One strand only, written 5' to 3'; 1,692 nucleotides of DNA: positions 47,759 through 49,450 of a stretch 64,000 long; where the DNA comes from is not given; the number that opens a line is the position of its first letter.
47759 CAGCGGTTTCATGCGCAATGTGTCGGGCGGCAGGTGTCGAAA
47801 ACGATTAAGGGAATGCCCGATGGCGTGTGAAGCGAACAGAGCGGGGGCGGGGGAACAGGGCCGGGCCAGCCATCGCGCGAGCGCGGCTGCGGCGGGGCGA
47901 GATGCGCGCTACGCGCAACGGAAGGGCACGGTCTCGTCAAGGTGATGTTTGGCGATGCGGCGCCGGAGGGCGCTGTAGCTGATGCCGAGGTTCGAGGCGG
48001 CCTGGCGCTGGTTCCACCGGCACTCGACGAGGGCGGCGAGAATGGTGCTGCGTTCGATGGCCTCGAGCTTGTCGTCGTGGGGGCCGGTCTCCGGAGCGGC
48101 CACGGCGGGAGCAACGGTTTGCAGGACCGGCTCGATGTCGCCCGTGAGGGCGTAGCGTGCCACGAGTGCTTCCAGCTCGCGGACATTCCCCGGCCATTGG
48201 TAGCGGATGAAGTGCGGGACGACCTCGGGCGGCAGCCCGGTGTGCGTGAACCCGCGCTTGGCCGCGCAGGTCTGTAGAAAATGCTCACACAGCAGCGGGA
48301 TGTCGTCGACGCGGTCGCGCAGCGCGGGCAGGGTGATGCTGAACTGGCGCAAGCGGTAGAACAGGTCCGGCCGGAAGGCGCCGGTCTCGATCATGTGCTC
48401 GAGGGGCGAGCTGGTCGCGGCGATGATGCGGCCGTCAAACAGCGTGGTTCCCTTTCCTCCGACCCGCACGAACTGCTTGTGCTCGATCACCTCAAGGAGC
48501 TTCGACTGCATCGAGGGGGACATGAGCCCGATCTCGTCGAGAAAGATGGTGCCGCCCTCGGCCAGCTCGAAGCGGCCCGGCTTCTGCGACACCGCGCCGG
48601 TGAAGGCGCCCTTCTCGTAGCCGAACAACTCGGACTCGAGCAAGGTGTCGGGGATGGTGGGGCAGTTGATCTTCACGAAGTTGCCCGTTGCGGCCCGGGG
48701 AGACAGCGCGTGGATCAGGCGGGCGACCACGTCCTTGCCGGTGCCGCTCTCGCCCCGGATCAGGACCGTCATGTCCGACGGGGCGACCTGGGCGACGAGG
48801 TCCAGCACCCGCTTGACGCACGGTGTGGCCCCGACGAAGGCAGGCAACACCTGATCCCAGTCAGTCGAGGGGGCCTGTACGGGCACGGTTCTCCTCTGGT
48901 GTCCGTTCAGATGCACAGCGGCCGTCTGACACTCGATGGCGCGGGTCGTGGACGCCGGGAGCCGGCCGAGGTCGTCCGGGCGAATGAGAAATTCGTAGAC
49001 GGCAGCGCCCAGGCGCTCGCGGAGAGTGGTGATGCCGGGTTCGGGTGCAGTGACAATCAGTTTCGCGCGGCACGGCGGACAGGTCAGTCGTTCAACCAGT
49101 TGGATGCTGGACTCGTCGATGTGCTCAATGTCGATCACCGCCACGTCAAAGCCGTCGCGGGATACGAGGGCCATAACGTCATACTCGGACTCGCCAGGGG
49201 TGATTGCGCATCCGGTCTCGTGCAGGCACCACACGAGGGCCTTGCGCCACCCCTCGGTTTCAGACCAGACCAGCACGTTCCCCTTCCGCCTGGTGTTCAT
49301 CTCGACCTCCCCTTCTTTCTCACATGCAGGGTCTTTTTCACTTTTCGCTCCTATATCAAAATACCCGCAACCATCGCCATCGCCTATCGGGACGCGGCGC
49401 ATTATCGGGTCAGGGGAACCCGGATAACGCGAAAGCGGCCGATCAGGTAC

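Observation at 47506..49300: Sigma-54 promoter and orphan NtrC-type regulator controlling the EPS export operon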

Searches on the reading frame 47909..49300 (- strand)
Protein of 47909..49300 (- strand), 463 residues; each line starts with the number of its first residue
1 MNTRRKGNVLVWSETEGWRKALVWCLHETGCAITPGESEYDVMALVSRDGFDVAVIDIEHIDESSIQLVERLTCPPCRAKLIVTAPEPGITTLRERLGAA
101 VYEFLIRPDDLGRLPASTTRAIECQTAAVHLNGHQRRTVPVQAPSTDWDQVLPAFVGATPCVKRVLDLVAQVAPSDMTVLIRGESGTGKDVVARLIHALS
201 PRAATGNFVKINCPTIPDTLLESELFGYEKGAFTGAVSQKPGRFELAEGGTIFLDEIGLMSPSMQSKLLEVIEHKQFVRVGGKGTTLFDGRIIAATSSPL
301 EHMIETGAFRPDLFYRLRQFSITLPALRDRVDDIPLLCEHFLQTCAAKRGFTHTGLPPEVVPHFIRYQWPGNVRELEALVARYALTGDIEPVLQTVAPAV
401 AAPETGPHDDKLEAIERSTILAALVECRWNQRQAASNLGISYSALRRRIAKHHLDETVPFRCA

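Call 6: search_protein_families(library=ncbifam, proteins=[window:47909-49300:-], max_evalue=0.00001)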
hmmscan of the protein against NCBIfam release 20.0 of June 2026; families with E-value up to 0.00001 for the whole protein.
window:47909-49300:- (463 aa): 26 families (the best 25 are shown)
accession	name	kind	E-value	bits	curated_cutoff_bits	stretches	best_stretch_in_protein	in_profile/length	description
TIGR01817.1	nifA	equivalog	1.3e-93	314.6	528.85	1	150-385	193-426/534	nif-specific transcriptional activator NifA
TIGR01818.1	ntrC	equivalog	2.9e-91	306.6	558.6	1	16-392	8-372/463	nitrogen regulation protein NR(I)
TIGR02915.1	PEP_resp_reg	equivalog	1.7e-82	277.7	502.6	1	10-454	2-444/445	PEP-CTERM-box response regulator transcription factor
NF008469.0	PRK11361.1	equivalog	3.1e-82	276.7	714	1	8-452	6-454/461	acetoacetate metabolism transcriptional regulator AtoC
NF041552.1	TF_PrdR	equivalog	4.7e-81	272.8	795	1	155-451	269-575/577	sigma-54 dependent transcriptional regulator PrdR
NF038308.1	RNA_repair_RtcR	equivalog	1.3e-80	271.7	650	1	160-394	187-429/530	RNA repair transcriptional activator RtcR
NF003451.0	PRK05022.1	equivalog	7.7e-80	269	476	1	145-388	182-424/512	nitric oxide reductase transcriptional regulator NorR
NF007689.0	PRK10365.1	equivalog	2.9e-78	263.6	760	1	29-448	28-438/441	sigma-54-dependent response regulator transcription factor ZraR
TIGR02974.1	phageshock_pspF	equivalog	1.3e-77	261.3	443.55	1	156-384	2-230/336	phage shock protein operon transcriptional activator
NF050807.1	TransRegFlbDCaul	equivalog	7.4e-75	252.5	750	1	155-386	120-350/454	sigma-54-dependent transcriptional regulator FlbD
TIGR02329.1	propionate_PrpR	equivalog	2.8e-74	250.6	499.2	1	151-450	210-525/526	propionate catabolism operon regulatory protein PrpR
NF011953.0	PRK15424.1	equivalog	7e-72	242.7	703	1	145-453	211-535/538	propionate catabolism operon regulatory protein PrpR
NF008176.1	PRK10923.1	equivalog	3.1e-70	237.1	620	1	6-382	3-366/469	nitrogen regulation protein NR(I)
NF041906.1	V4R_TF_MobR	exception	8.4e-68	229.2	999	1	149-451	228-543/544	phenol degradation transcriptional regulator MobR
NF011958.0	PRK15429.1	equivalog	3.8e-67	227.4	830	1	155-405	381-629/692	formate hydrogenlyase transcriptional activator FlhA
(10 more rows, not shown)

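Call 7: search_protein_families(library=pfam, proteins=[window:47909-49300:-], max_evalue=0.001)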
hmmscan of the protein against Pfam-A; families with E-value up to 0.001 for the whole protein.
window:47909-49300:- (463 aa): 8 families
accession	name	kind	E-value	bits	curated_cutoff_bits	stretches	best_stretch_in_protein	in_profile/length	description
PF00158.32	Sigma54_activat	-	1e-62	211.2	20.2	1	156-322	2-167/168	Sigma-54 interaction domain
PF25601.1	AAA_lid_14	-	2.6e-16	59.7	27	1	328-388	1-61/87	AAA+ ATPase lid domain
PF14532.12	Sigma54_activ_2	-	1.7e-15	57.9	25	1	156-327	1-138/138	Sigma-54 interaction domain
PF02954.25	HTH_8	-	4.2e-10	39.6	22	1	412-451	2-41/42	Bacterial regulatory protein, Fis family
PF07728.20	AAA_5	-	5.5e-06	26.9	22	1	179-288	2-106/139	AAA domain (dynein-related subfamily)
PF01078.27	Mg_chelatase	-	0.00026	20.9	20.3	0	235-278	93-136/207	Magnesium chelatase, subunit ChlI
PF07726.17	AAA_3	-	0.0006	20.1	27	0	179-302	2-115/131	ATPase family associated with various cellular activities (AAA)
PF00493.29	MCM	-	0.00075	19.1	23.3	0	175-276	56-149/224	MCM P-loop domain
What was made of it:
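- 47909..49300 (-): Gene for a 463-aa sigma-54-dependent activator (bacterial enhancer-binding protein): degenerate receiver, AAA+ domain and Fis-type HTH. Pfam Sigma54_activat 211 bits, AAA_lid_14 and HTH_8 (call 7).
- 47948..48067 (-): HTH_8 DNA-binding domain (residues 412-451). Pfam HTH_8, E = 4e-10 (call 7).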

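Call 19: find_homologous_proteins(query=window:47909-49300:-, max_evalue=1e-30)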
Query window:47909-49300:- (463 aa): 7999 proteins with E <= 1e-30 among 8000 candidates; the best 120 are listed.
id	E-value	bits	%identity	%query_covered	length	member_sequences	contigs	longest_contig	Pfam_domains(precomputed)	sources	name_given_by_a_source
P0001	0.0e+0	1058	100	100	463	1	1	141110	PF00158.33,PF25601.2,PF02954.26,PF14532.13,PF07728.21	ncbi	-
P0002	2.5e-155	536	57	98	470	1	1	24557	PF00158.33,PF25601.2,PF02954.26,PF18024.8,PF14532.13,PF07728.21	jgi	jgi:DNA-binding NtrC family response regulator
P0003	4.2e-150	519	57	97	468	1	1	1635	PF00158.33,PF25601.2,PF02954.26,PF14532.13,PF07728.21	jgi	jgi:DNA-binding NtrC family response regulator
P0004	4.6e-150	518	56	98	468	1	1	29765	PF00158.33,PF25601.2,PF02954.26,PF14532.13,PF07728.21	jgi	jgi:two-component system response regulator AtoC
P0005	5.8e-148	512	56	97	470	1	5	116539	PF00158.33,PF25601.2,PF02954.26,PF00493.30,PF14532.13,PF07728.21,PF00072.31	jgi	jgi:DNA-binding NtrC family response regulator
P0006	1.7e-141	490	53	99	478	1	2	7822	PF00158.33,PF25601.2,PF02954.26,PF14532.13,PF00072.31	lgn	-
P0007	1.2e-130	454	50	97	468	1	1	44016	PF00158.33,PF25601.2,PF02954.26,PF14532.13,PF07728.21,PF00072.31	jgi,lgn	jgi:two-component system response regulator AtoC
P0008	5.9e-128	446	48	98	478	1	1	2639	PF00158.33,PF25601.2,PF02954.26,PF14532.13,PF00072.31,PF01078.28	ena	-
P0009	7.4e-128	445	50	97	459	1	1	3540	PF00158.33,PF25601.2,PF02954.26,PF14532.13,PF07728.21,PF00072.31,PF01078.28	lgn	-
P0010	3.8e-126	440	49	97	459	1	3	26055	PF00158.33,PF25601.2,PF02954.26,PF14532.13,PF07728.21,PF00072.31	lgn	-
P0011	6.3e-119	416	47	97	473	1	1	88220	PF00158.33,PF25601.2,PF02954.26,PF18024.8,PF14532.13,PF00072.31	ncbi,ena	-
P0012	3.7e-111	390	44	97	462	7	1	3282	PF00158.33,PF07724.21,PF25601.2,PF02954.26,PF07726.18,PF14532.13,PF07728.21,PF00072.31,PF13191.13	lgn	-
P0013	5.4e-111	390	44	98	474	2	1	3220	PF00158.33,PF07724.21,PF25601.2,PF02954.26,PF14532.13,PF07728.21,PF00072.31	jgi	jgi:DNA-binding NtrC family response regulator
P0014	9.1e-111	389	45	98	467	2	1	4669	PF00158.33,PF25601.2,PF02954.26,PF14532.13,PF07728.21,PF00072.31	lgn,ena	-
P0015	1.5e-110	388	45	96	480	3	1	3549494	PF00158.33,PF25601.2,PF02954.26,PF14532.13,PF07728.21,PF00072.31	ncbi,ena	-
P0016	2.8e-110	387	41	99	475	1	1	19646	PF00158.33,PF07724.21,PF25601.2,PF02954.26,PF14532.13,PF07728.21,PF00072.31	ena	-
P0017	3.2e-110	387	46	97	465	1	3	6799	PF00158.33,PF25601.2,PF02954.26,PF14532.13,PF07728.21,PF00072.31,PF01078.28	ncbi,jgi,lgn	-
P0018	1.2e-108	382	43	98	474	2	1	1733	PF00158.33,PF07724.21,PF25601.2,PF02954.26,PF14532.13,PF07728.21,PF00072.31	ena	-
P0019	2.1e-108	381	44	98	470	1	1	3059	PF00158.33,PF25601.2,PF02954.26,PF14532.13,PF07728.21,PF00072.31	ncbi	-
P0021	3.4e-107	377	46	97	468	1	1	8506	PF00158.33,PF25601.2,PF02954.26,PF14532.13,PF07728.21,PF00072.31,PF01078.28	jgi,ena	jgi:DNA-binding NtrC family response regulator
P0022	4.0e-107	377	48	88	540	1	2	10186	PF00158.33,PF25601.2,PF02954.26,PF14532.13,PF07728.21,PF00072.31,PF01078.28,PF13191.13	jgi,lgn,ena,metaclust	metaclust:\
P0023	5.4e-107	377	44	97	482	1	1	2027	PF00158.33,PF07724.21,PF25601.2,PF02954.26,PF14532.13,PF07728.21,PF00072.31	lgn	-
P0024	1.2e-106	375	46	88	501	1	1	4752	PF00158.33,PF25601.2,PF02954.26,PF14532.13,PF07728.21,PF00072.31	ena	-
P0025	1.9e-106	375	44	97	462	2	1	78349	PF00158.33,PF25601.2,PF02954.26,PF14532.13,PF07728.21,PF00072.31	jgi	jgi:DNA-binding NtrC family response regulator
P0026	1.9e-106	375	44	97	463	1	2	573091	PF00158.33,PF25601.2,PF02954.26,PF14532.13,PF07728.21,PF00072.31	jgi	jgi:two-component system, NtrC family, response regulator AtoC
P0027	2.1e-106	375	46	91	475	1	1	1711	PF00158.33,PF25601.2,PF02954.26,PF14532.13,PF07728.21,PF00072.31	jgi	jgi:DNA-binding NtrC family response regulator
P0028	3.9e-106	374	45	93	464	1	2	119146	PF00158.33,PF25601.2,PF02954.26,PF14532.13,PF07728.21,PF00072.31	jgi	jgi:DNA-binding NtrC family response regulator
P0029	5.5e-106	373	46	92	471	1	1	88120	PF00158.33,PF25601.2,PF02954.26,PF00004.36,PF14532.13,PF07728.21,PF00072.31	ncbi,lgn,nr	ncbi:MAG: sigma-54-dependent Fis family transcriptional regulator [Candidatus Hydrogenedentes bacter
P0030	1.8e-105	371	45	93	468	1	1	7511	PF00158.33,PF25601.2,PF02954.26,PF14532.13,PF07728.21,PF00072.31,PF01078.28,PF13191.13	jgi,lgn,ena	jgi:DNA-binding NtrC family response regulator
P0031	3.0e-105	371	45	97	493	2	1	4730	PF00158.33,PF25601.2,PF02954.26,PF14532.13,PF07728.21,PF00072.31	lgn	-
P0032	3.3e-105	371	44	98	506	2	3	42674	PF00158.33,PF25601.2,PF02954.26,PF14532.13,PF07728.21,PF00072.31,PF01078.28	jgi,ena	jgi:DNA-binding NtrC family response regulator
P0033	4.5e-105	370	43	97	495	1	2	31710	PF00158.33,PF25601.2,PF02954.26,PF14532.13,PF07728.21,PF00072.31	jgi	jgi:DNA-binding NtrC family response regulator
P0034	6.1e-105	370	43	98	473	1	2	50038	PF00158.33,PF25601.2,PF02954.26,PF14532.13,PF07728.21,PF00072.31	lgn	-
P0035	2.2e-104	368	42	97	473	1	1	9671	PF00158.33,PF25601.2,PF02954.26,PF14532.13,PF07728.21,PF00072.31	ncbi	-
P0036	2.4e-104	368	44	97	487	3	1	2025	PF00158.33,PF25601.2,PF02954.26,PF14532.13,PF07728.21,PF00072.31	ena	-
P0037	6.8e-104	366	43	96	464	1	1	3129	PF00158.33,PF25601.2,PF02954.26,PF14532.13,PF07728.21,PF00072.31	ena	-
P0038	7.3e-104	366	44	97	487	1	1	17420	PF00158.33,PF25601.2,PF02954.26,PF14532.13,PF07728.21,PF00072.31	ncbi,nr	ncbi:MAG: sigma-54 dependent transcriptional regulator [Candidatus Sumerlaeota bacterium]|nr:sigma-5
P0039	1.3e-103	365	43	97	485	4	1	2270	PF00158.33,PF25601.2,PF02954.26,PF14532.13,PF07728.21,PF00072.31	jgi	-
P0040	2.8e-103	364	44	98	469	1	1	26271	PF00158.33,PF25601.2,PF02954.26,PF14532.13,PF07728.21,PF00072.31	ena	-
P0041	2.5e-102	361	44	97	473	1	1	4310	PF00158.33,PF25601.2,PF02954.26,PF14532.13,PF07728.21,PF00072.31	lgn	-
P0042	2.6e-102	361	45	97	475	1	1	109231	PF00158.33,PF25601.2,PF02954.26,PF14532.13,PF07728.21,PF00072.31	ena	-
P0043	5.9e-102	360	43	98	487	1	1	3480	PF00158.33,PF07724.21,PF25601.2,PF02954.26,PF14532.13,PF07728.21,PF00072.31,PF01078.28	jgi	jgi:DNA-binding NtrC family response regulator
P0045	1.1e-101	359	43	97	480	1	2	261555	PF00158.33,PF25601.2,PF02954.26,PF14532.13,PF00072.31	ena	-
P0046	1.3e-101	359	43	97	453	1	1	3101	PF00158.33,PF25601.2,PF02954.26,PF14532.13,PF00072.31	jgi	jgi:DNA-binding NtrC family response regulator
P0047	2.8e-101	358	44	95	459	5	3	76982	PF00158.33,PF25601.2,PF02954.26,PF14532.13,PF07728.21,PF00072.31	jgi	jgi:DNA-binding NtrC family response regulator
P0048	3.1e-101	358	44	98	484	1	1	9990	PF00158.33,PF25601.2,PF02954.26,PF14532.13,PF07728.21,PF00072.31,PF01078.28,PF13191.13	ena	-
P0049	3.4e-101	357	44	96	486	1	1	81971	PF00158.33,PF25601.2,PF02954.26,PF14532.13,PF07728.21,PF00072.31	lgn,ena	-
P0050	4.5e-101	357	45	81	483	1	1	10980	PF00158.33,PF25601.2,PF02954.26,PF14532.13,PF07728.21,PF00072.31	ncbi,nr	ncbi:MAG: sigma-54 dependent transcriptional regulator [Candidatus Sumerlaeota bacterium]|nr:sigma-5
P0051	5.4e-101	357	45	96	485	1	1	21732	PF00158.33,PF25601.2,PF02954.26,PF14532.13,PF07728.21,PF00072.31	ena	-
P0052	7.9e-101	356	43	97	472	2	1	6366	PF00158.33,PF25601.2,PF02954.26,PF14532.13,PF07728.21,PF00072.31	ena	-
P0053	2.7e-100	354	41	98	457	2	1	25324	PF00158.33,PF25601.2,PF02954.26,PF14532.13,PF07728.21,PF00072.31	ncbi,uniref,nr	ncbi:sigma-54-dependent transcriptional regulator [Desulfobacter sp. UBA2225]|uniref:sigma-54-depend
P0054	7.3e-100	353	40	98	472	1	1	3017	PF00158.33,PF25601.2,PF02954.26,PF00004.36,PF14532.13,PF07728.21,PF00072.31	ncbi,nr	ncbi:MAG: sigma-54-dependent Fis family transcriptional regulator [Deltaproteobacteria bacterium]|nr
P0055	1.3e-99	352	46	92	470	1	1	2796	PF00158.33,PF25601.2,PF02954.26,PF14532.13,PF00072.31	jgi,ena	-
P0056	5.3e-99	350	42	96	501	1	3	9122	PF00158.33,PF25601.2,PF02954.26,PF14532.13,PF07728.21,PF00072.31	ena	-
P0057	6.9e-99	350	41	97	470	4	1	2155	PF00158.33,PF25601.2,PF02954.26,PF14532.13,PF07728.21,PF00072.31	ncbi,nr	ncbi:MAG: sigma-54-dependent Fis family transcriptional regulator [Candidatus Hydrogenedentes bacter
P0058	1.7e-97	345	53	65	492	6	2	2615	PF00158.33,PF25601.2,PF02954.26,PF14532.13,PF07728.21,PF00072.31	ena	-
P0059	2.2e-97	345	44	85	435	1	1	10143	PF00158.33,PF07724.21,PF25601.2,PF02954.26,PF14532.13,PF07728.21,PF00072.31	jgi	jgi:DNA-binding NtrC family response regulator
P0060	2.2e-97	345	45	88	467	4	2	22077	PF00158.33,PF25601.2,PF02954.26,PF14532.13,PF07728.21,PF00072.31,PF01078.28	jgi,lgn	-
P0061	2.3e-97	345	44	90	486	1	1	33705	PF00158.33,PF07724.21,PF25601.2,PF02954.26,PF14532.13,PF07728.21,PF00072.31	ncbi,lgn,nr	ncbi:sigma-54-dependent Fis family transcriptional regulator [Candidatus Sumerlaeota bacterium]|nr:s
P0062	4.6e-97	344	42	96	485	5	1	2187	PF00158.33,PF25601.2,PF02954.26,PF14532.13,PF07728.21,PF00072.31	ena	-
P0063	7.9e-97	343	42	94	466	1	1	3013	PF00158.33,PF25601.2,PF02954.26,PF14532.13,PF07728.21,PF00072.31,PF01078.28,PF13191.13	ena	-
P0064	1.4e-96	342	43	89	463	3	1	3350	PF00158.33,PF25601.2,PF02954.26,PF14532.13,PF07728.21,PF00072.31,PF13191.13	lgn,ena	-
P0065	1.7e-96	342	42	89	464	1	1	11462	PF00158.33,PF25601.2,PF02954.26,PF14532.13,PF07728.21,PF00072.31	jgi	jgi:DNA-binding NtrC family response regulator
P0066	1.8e-96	342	43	89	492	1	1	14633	PF00158.33,PF25601.2,PF02954.26,PF14532.13,PF07728.21,PF00072.31,PF01078.28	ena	-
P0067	2.0e-96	342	41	97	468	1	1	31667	PF00158.33,PF25601.2,PF02954.26,PF14532.13,PF07728.21,PF00072.31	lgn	-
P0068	2.0e-96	342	46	87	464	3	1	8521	PF00158.33,PF25601.2,PF02954.26,PF14532.13,PF07728.21,PF00072.31,PF01078.28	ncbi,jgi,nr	ncbi:MAG TPA: sigma-54 dependent transcriptional regulator [Sumerlaeia bacterium]|nr:sigma-54 depend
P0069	3.5e-96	341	53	65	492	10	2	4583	PF00158.33,PF25601.2,PF02954.26,PF14532.13,PF07728.21,PF00072.31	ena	-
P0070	4.7e-96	340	41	97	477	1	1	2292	PF00158.33,PF25601.2,PF02954.26,PF14532.13,PF07728.21,PF00072.31,PF06490.18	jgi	-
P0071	9.0e-96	339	41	96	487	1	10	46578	PF00158.33,PF25601.2,PF02954.26,PF14532.13,PF07728.21,PF00072.31,PF13191.13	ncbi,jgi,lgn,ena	-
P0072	1.2e-95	339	41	96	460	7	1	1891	PF00158.33,PF25601.2,PF02954.26,PF14532.13,PF07728.21,PF00072.31,PF01078.28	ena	-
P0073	2.9e-95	338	42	92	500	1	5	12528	PF00158.33,PF25601.2,PF02954.26,PF14532.13,PF07728.21,PF00072.31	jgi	-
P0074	4.5e-95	337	42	91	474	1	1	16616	PF00158.33,PF25601.2,PF02954.26,PF14532.13,PF07728.21,PF00072.31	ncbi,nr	ncbi:MAG: sigma-54 dependent transcriptional regulator [Candidatus Sumerlaeota bacterium]|nr:sigma-5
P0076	5.6e-95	337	39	97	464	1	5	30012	PF00158.33,PF25601.2,PF02954.26,PF14532.13,PF07728.21,PF00072.31,PF20161.6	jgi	-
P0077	5.8e-95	337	43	97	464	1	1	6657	PF00158.33,PF25601.2,PF02954.26,PF14532.13,PF00072.31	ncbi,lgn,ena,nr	ncbi:MAG: response regulator [Nitrospiraceae bacterium]|nr:response regulator [Nitrospiraceae bacter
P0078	1.6e-94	335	42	89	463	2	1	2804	PF00158.33,PF25601.2,PF02954.26,PF14532.13,PF07728.21,PF00072.31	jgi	-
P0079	1.7e-94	335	44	89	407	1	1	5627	PF00158.33,PF25601.2,PF02954.26,PF14532.13,PF00072.31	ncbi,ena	-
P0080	1.9e-94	335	41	93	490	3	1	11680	PF00158.33,PF25601.2,PF02954.26,PF14532.13,PF07728.21,PF00072.31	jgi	jgi:two-component system response regulator AtoC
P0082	2.7e-94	335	42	89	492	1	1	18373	PF00158.33,PF25601.2,PF02954.26,PF14532.13,PF07728.21,PF00072.31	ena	-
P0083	3.5e-94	334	41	97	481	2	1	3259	PF00158.33,PF07724.21,PF25601.2,PF02954.26,PF14532.13,PF07728.21,PF00072.31,PF13191.13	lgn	-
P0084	4.8e-94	334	41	97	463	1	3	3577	PF00158.33,PF25601.2,PF02954.26,PF14532.13,PF07728.21,PF00072.31,PF13191.13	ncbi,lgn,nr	ncbi:MAG: sigma-54-dependent Fis family transcriptional regulator [Desulfobacteraceae bacterium]|nr:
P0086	6.2e-94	333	41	97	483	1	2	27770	PF00158.33,PF25601.2,PF02954.26,PF14532.13,PF07728.21,PF00072.31,PF20161.6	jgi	-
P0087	6.8e-94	333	40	97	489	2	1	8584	PF00158.33,PF25601.2,PF02954.26,PF14532.13,PF07728.21,PF00072.31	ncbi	-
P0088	1.4e-93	332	52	65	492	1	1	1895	PF00158.33,PF25601.2,PF02954.26,PF14532.13,PF07728.21,PF00072.31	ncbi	-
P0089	1.9e-93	332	40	97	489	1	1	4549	PF00158.33,PF25601.2,PF02954.26,PF14532.13,PF07728.21,PF00072.31,PF13191.13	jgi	jgi:DNA-binding NtrC family response regulator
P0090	3.6e-93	331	41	94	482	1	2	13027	PF00158.33,PF25601.2,PF02954.26,PF14532.13,PF07728.21,PF00072.31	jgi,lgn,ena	-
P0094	2.2e-92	328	41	97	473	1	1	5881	PF00158.33,PF25601.2,PF02954.26,PF14532.13,PF07728.21,PF00072.31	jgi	-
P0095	2.9e-92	328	40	96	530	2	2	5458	PF00158.33,PF25601.2,PF02954.26,PF14532.13,PF07728.21,PF00072.31,PF13191.13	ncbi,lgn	ncbi:MAG: sigma-54-dependent transcriptional regulator [Candidatus Sumerlaeia bacterium]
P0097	7.5e-92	327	41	97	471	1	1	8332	PF00158.33,PF25601.2,PF02954.26,PF14532.13,PF07728.21,PF00072.31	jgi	jgi:DNA-binding NtrC family response regulator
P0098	1.6e-91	325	42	84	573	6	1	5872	PF00158.33,PF25601.2,PF02954.26,PF14532.13,PF07728.21,PF00072.31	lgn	-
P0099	1.6e-91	325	42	89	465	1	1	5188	PF00158.33,PF25601.2,PF02954.26,PF00004.36,PF14532.13,PF07728.21,PF00072.31,PF01078.28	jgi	-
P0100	3.0e-91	325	40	94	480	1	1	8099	PF00158.33,PF25601.2,PF02954.26,PF14532.13,PF07728.21,PF00072.31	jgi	jgi:DNA-binding NtrC family response regulator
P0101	3.1e-91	325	40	96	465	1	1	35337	PF00158.33,PF25601.2,PF02954.26,PF14532.13,PF07728.21,PF00072.31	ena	-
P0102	3.9e-91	324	43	87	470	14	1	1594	PF00158.33,PF25601.2,PF02954.26,PF14532.13,PF07728.21,PF00072.31,PF13191.13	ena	-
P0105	1.5e-90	322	40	98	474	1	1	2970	PF00158.33,PF25601.2,PF02954.26,PF14532.13,PF07728.21,PF00072.31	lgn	-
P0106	1.6e-90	322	39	97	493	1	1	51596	PF00158.33,PF25601.2,PF02954.26,PF14532.13,PF07728.21,PF00072.31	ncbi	ncbi:MAG: sigma-54-dependent transcriptional regulator [Bacillota bacterium]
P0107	1.6e-90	322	41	95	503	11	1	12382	PF00158.33,PF25601.2,PF02954.26,PF14532.13,PF07728.21,PF00072.31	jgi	-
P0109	3.8e-90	321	41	97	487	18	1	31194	PF00158.33,PF25601.2,PF02954.26,PF14532.13,PF07728.21,PF00072.31,PF01078.28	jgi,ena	-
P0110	5.8e-90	320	39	97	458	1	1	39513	PF00158.33,PF25601.2,PF02954.26,PF14532.13,PF07728.21,PF00072.31,PF01078.28,PF13556.13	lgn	-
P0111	6.7e-90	320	42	82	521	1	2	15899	PF00158.33,PF25601.2,PF02954.26,PF14532.13,PF07728.21,PF00072.31,PF13191.13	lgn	-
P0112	1.0e-89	320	42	83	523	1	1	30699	PF00158.33,PF25601.2,PF02954.26,PF14532.13,PF07728.21,PF00072.31,PF01078.28,PF13191.13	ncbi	ncbi:MAG: sigma-54-dependent transcriptional regulator [Betaproteobacteria bacterium]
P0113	2.2e-89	318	40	98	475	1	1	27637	PF00158.33,PF25601.2,PF02954.26,PF14532.13,PF07728.21,PF00072.31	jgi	jgi:DNA-binding NtrC family response regulator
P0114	3.3e-89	318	41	94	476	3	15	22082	PF00158.33,PF25601.2,PF02954.26,PF14532.13,PF07728.21,PF00072.31,PF13191.13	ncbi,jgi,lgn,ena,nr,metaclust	ncbi:MAG: sigma-54-dependent Fis family transcriptional regulator [Deltaproteobacteria bacterium]|jg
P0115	7.6e-89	317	38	97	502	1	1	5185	PF00158.33,PF25601.2,PF02954.26,PF14532.13,PF07728.21,PF00072.31,PF01078.28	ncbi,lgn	ncbi:MAG: sigma-54 dependent transcriptional regulator [Bacillota bacterium]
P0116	1.4e-88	316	42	91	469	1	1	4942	PF00158.33,PF25601.2,PF02954.26,PF14532.13,PF07728.21,PF00072.31,PF01078.28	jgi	-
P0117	1.9e-88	315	51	66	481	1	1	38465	PF00158.33,PF25601.2,PF02954.26,PF14532.13,PF07728.21,PF00072.31,PF01078.28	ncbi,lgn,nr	ncbi:sigma-54 dependent transcriptional regulator [bacterium]|nr:sigma-54 dependent transcriptional 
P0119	3.9e-88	314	42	82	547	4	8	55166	PF00158.33,PF25601.2,PF02954.26,PF14532.13,PF07728.21,PF00072.31,PF01078.28,PF13191.13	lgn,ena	-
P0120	6.5e-88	314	40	93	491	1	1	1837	PF00158.33,PF25601.2,PF02954.26,PF14532.13,PF07728.21,PF00072.31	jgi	jgi:DNA-binding NtrC family response regulator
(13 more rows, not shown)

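Call 20: find_encoding_contigs(protein=P0001, flank=3000, max_places=2)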
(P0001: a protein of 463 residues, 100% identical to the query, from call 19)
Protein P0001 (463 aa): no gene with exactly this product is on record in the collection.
